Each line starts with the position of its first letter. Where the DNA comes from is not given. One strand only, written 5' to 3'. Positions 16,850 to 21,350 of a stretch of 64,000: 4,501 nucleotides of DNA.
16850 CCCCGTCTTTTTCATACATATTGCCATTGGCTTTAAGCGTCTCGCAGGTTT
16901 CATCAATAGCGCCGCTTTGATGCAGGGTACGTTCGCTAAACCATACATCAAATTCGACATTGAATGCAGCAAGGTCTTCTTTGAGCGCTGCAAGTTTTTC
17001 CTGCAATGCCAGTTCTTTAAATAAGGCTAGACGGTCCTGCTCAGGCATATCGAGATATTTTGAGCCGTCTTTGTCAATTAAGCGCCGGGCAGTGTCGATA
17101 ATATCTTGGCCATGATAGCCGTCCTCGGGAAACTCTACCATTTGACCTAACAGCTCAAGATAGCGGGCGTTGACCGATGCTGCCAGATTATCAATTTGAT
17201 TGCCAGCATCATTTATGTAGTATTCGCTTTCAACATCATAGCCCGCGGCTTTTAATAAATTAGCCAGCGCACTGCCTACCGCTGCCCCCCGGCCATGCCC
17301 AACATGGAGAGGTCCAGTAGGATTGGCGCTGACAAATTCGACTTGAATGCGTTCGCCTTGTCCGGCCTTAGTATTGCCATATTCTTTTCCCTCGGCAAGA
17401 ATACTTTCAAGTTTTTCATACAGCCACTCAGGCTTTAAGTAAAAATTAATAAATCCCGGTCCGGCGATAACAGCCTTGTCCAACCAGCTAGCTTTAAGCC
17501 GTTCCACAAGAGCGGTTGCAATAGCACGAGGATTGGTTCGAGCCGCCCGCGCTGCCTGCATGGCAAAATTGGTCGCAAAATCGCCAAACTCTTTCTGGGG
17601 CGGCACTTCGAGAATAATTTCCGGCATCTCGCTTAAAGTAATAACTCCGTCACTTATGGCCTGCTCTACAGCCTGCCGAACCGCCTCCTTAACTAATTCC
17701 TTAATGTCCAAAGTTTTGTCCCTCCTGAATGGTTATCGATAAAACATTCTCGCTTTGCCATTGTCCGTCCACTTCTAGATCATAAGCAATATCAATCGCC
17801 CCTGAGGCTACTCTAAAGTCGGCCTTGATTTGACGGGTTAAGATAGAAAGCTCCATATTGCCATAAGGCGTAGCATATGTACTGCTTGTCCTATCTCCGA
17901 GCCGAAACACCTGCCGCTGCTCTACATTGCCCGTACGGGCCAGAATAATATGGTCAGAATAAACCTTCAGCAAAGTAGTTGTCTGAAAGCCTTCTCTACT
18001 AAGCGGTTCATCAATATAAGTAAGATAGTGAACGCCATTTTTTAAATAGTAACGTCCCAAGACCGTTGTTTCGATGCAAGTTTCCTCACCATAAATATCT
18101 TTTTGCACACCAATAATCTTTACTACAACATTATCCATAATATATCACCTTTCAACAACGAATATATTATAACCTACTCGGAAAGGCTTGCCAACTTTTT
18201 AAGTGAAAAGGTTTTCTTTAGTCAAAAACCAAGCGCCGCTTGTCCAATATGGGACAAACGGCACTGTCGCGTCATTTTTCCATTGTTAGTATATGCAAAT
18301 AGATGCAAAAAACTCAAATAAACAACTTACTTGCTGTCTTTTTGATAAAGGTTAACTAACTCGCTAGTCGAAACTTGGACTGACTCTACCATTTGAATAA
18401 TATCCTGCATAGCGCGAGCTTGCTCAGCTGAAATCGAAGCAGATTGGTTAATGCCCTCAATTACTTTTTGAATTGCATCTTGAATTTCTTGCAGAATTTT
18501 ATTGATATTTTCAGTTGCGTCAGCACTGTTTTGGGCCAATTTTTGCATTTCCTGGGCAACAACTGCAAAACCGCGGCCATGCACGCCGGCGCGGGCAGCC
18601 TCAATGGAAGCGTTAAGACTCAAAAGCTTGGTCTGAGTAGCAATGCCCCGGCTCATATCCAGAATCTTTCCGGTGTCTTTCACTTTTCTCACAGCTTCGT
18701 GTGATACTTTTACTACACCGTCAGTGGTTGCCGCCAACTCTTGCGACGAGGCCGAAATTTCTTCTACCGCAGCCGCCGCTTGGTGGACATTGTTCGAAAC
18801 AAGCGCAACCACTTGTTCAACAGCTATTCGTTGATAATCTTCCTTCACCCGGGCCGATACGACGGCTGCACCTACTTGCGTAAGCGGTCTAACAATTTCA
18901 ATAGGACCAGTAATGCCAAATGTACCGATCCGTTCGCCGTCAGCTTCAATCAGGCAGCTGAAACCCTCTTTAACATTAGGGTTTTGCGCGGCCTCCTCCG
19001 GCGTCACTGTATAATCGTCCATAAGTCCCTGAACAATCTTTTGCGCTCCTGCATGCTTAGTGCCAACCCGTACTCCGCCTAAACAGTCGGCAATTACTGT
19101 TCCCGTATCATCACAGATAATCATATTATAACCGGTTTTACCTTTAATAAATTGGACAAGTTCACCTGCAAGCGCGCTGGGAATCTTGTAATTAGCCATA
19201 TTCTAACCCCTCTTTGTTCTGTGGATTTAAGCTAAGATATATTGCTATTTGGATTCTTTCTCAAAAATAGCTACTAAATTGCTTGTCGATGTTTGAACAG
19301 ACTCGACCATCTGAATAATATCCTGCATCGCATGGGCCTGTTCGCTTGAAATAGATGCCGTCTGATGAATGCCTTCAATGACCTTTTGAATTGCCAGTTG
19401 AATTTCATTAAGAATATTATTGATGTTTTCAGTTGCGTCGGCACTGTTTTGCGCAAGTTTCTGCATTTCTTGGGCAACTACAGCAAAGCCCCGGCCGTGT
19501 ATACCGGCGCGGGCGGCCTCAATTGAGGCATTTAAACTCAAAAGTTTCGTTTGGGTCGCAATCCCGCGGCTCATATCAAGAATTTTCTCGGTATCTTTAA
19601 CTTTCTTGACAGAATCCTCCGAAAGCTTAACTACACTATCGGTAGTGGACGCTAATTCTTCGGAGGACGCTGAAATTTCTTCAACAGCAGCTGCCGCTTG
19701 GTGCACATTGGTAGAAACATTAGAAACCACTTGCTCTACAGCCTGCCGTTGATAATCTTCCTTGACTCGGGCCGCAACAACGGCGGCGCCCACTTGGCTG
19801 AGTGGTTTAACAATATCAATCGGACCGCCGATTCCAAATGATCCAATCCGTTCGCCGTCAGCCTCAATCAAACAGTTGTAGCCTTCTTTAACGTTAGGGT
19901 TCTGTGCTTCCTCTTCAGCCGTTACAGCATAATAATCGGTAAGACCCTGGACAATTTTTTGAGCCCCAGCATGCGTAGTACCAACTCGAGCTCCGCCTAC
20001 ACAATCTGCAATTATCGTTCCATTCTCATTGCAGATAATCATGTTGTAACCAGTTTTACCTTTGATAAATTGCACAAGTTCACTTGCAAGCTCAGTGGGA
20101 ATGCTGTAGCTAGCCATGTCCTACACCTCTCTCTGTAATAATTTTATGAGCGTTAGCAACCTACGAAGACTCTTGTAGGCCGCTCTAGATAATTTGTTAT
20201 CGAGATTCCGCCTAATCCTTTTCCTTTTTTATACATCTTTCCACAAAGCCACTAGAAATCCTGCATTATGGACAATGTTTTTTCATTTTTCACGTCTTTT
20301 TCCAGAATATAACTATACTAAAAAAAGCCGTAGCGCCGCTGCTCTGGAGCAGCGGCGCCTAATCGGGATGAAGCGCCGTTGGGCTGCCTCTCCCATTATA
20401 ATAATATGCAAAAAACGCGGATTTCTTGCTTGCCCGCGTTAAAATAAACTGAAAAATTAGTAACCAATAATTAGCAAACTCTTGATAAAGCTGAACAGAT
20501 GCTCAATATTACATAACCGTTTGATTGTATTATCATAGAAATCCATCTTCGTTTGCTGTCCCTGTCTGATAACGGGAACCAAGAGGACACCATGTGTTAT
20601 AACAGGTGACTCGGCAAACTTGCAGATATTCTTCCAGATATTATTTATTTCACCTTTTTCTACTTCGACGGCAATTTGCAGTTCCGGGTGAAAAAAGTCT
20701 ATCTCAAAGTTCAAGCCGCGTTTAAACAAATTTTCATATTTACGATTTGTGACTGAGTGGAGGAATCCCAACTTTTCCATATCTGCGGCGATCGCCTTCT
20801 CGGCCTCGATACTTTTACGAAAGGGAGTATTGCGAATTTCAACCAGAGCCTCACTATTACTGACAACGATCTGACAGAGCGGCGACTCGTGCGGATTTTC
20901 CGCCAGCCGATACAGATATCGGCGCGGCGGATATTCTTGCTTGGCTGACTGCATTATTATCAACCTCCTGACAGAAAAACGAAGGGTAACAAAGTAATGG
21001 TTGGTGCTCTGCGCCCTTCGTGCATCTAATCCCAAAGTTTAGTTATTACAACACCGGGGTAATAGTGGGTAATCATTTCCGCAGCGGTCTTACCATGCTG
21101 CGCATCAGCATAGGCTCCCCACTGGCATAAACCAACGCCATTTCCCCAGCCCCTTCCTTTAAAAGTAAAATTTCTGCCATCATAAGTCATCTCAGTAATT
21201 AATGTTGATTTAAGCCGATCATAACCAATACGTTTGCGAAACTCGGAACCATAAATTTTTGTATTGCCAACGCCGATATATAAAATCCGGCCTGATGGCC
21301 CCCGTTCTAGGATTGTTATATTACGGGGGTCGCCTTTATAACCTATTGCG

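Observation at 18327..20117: Tandem pair of soluble chemoreceptor-like proteins fusing a CdaR-type sugar-diacid recognition domain to an MCP signalling domain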

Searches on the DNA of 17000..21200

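Call 85: search_rna_families(source=window, start=17000, end=21200, threshold=evalue, max_evalue=1)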
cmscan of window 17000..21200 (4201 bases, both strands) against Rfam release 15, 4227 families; matches with E-value up to 1: 0.
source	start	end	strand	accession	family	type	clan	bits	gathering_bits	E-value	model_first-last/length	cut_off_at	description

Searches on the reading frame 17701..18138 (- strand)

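Call 66: search_protein_families(library=pfam, proteins=[window:17701-18138:-], max_evalue=0.001)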
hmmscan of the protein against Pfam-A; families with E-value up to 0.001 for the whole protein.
window:17701-18138:- (145 aa): 1 family
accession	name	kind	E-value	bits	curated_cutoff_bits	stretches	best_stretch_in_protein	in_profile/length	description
PF09148.16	DUF1934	-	6.6e-29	100.9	22.5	1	6-135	1-128/128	Domain of unknown function (DUF1934)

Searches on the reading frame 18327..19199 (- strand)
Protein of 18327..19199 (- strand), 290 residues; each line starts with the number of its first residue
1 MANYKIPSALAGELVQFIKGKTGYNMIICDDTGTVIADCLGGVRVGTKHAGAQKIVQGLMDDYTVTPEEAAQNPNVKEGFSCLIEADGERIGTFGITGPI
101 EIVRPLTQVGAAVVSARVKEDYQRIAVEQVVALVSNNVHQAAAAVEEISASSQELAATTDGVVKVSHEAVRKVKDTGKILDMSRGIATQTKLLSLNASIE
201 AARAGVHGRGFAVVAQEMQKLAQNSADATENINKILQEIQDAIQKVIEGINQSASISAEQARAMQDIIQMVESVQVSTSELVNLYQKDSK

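Call 3: search_protein_families(library=pfam, proteins=[window:18327-19199:-], max_evalue=1)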
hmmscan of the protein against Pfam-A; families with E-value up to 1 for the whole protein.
window:18327-19199:- (290 aa): 16 families
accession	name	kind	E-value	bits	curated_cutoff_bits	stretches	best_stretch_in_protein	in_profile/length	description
PF00015.26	MCPsignal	-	3.3e-26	92.6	34.6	1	161-282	20-148/172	Methyl-accepting chemotaxis protein (MCP) signalling domain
PF05651.19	Diacid_rec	-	5.4e-19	68.6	23.6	1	8-123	3-116/134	Putative sugar diacid recognition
PF11887.13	Mce4_CUP1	-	0.015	15.3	32.6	1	215-282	49-116/222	Cholesterol uptake porter CUP1 of Mce4, putative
PF16590.10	ESP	-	0.081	13.6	22.7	1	217-273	23-84/91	Exocrine gland-secreting peptide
PF04108.17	ATG17_like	-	0.09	12.7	43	1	137-282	167-267/355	Autophagy protein ATG17-like domain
PF21692.3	Talin_R4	-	0.13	13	27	1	215-283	20-87/126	Talin, R4 domain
PF08824.15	Serine_rich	-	0.2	12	26.9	1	227-284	5-62/157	Serine rich protein interaction domain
PF18665.6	TetR_C_37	-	0.21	12.7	27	1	224-270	36-82/117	Tetracyclin repressor-like, C-terminal domain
PF24984.1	HEAT_EF3_GNC1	-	0.25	12.2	27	1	207-246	36-75/91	Elongation factor 3/GNC1 HEAT repeat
PF10157.14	BORCS6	-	0.26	11.9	35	0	215-286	13-88/101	BLOC-1-related complex sub-unit 6 C-terminal helix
PF06248.19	Zw10_N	-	0.3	12.2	26.3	1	205-275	18-87/93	Centromere/kinetochore Zw10 N-terminal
PF05120.17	GvpG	-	0.4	11.3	30.6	1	209-243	10-44/67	Gas vesicle protein G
PF06569.16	DUF1128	-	0.45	11.1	27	1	227-281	4-59/71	Protein of unknown function (DUF1128)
PF09361.15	Phasin_2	-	0.48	11.1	24.9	0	122-160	17-55/100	Phasin protein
PF06103.16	DUF948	-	0.68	10.6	37.2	1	213-281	19-87/89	Bacterial protein of unknown function (DUF948)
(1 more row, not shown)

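Call 4: search_protein_families(library=ncbifam, proteins=[window:18327-19199:-], max_evalue=1)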
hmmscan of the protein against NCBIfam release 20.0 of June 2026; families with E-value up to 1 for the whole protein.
window:18327-19199:- (290 aa): 10 families
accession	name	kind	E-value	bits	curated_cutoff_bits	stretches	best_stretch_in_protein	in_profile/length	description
NF050802.1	AspChtxCcaA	equivalog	1.1e-19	70.3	1300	1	133-283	536-672/700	aspartate chemotaxis receptor CcaA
NF011622.0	PRK15048.1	equivalog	8.3e-19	68.1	900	1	126-275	306-451/553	methyl-accepting chemotaxis protein II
NF058645.1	MCPCtpMPsAe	equivalog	9.9e-18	64.2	900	1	173-260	385-472/558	methyl-accepting chemotaxis protein CtpM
NF041847.1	transduc_aer2_vibrio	equivalog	1.5e-17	63.1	1200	1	126-277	545-699/804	aerotaxis transducer Aer2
NF047851.1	MCPCitTducer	equivalog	6.6e-16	58.5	900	1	127-281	308-458/553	methyl-accepting chemotaxis citrate transducer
NF011615.0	PRK15041.1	equivalog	8e-16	57.8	947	1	126-276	308-454/554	methyl-accepting chemotaxis protein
NF007309.0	PRK09793.1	equivalog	2.4e-15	56.5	903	1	126-276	304-450/533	methyl-accepting chemotaxis protein IV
TIGR01942.1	pcnB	subfamily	0.0026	16.6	305.65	1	199-276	266-343/425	polynucleotide adenylyltransferase PcnB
NF040654.1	MtaA_Meth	equivalog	0.36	9.7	400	1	114-201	244-331/337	methylcobamide:CoM methyltransferase MtaA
TIGR02872.1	spore_ytvI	equivalog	0.37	10.1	198.15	1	214-279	77-145/341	sporulation integral membrane protein YtvI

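Call 14: find_encoding_contigs(protein=window:18327-19199:-, flank=10000, max_places=4)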
Protein window:18327-19199:- (290 aa): 15 contigs read that carry it; 4 places shown.
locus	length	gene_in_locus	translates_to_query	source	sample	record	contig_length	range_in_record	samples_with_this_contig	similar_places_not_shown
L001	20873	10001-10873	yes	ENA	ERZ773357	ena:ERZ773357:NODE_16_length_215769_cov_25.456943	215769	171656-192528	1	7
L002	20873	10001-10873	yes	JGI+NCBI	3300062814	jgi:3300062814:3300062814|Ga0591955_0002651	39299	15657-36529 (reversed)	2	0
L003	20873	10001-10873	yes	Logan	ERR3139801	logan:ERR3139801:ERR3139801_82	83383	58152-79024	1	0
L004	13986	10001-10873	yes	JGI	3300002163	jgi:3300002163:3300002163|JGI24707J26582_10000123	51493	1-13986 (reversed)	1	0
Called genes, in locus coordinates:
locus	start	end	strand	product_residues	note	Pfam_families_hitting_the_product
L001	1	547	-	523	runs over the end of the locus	PF00072:Response_reg (weak), PF11849:DUF3369, PF13487:HD_5, PF01966:HD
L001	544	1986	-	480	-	PF10114:PocR, PF02518:HATPase_c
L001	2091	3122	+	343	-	PF09924:LPG_synthase_C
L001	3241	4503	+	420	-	PF09861:Lar_N, PF21113:LarA_C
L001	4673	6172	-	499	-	PF01225:Mur_ligase, PF08245:Mur_ligase_M, PF02875:Mur_ligase_C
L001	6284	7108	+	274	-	PF04294:VanW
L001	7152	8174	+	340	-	PF08486:SpoIID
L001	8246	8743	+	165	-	PF26497:Halo_RE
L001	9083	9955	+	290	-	PF05651:Diacid_rec, PF00015:MCPsignal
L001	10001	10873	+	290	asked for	PF05651:Diacid_rec, PF00015:MCPsignal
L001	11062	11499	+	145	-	PF09148:DUF1934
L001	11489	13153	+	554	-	PF03485:Arg_tRNA_synt_N, PF00750:tRNA-synt_1d, PF01406:tRNA-synt_1e (faint), PF09334:tRNA-synt_1g (faint), PF05746:DALR_1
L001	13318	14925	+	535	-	PF06418:CTP_synth_N, PF00117:GATase, PF07722:Peptidase_C26 (faint)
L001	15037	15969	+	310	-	PF00574:CLP_protease (faint), PF25145:NfeD1b_N (weak), PF01343:Peptidase_S49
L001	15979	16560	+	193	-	PF04893:Yip1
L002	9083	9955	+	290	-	PF05651:Diacid_rec, PF00015:MCPsignal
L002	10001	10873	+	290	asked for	PF05651:Diacid_rec, PF00015:MCPsignal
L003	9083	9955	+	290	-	PF05651:Diacid_rec, PF00015:MCPsignal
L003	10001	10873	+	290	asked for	PF05651:Diacid_rec, PF00015:MCPsignal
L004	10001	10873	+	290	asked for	PF05651:Diacid_rec, PF00015:MCPsignal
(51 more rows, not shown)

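Call 84: list_cluster_members(proteins=[window:18327-19199:-, window:19245-20117:-])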
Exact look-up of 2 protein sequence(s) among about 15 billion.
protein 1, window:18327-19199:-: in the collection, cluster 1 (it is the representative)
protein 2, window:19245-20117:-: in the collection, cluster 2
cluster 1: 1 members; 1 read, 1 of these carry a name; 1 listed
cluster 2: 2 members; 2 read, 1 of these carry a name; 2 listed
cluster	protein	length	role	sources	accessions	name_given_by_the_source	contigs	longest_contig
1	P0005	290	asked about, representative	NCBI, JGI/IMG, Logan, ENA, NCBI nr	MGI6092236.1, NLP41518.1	MAG: chemotaxis protein [Veillonellaceae bacterium] | sugar diacid utilization regulator | chemotaxis protein [Veillonellaceae bacterium]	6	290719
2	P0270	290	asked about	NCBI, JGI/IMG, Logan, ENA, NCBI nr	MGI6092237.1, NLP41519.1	MAG: chemotaxis protein [Veillonellaceae bacterium] | sugar diacid utilization regulator | chemotaxis protein [Veillonellaceae bacterium]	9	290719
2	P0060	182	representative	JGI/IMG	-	-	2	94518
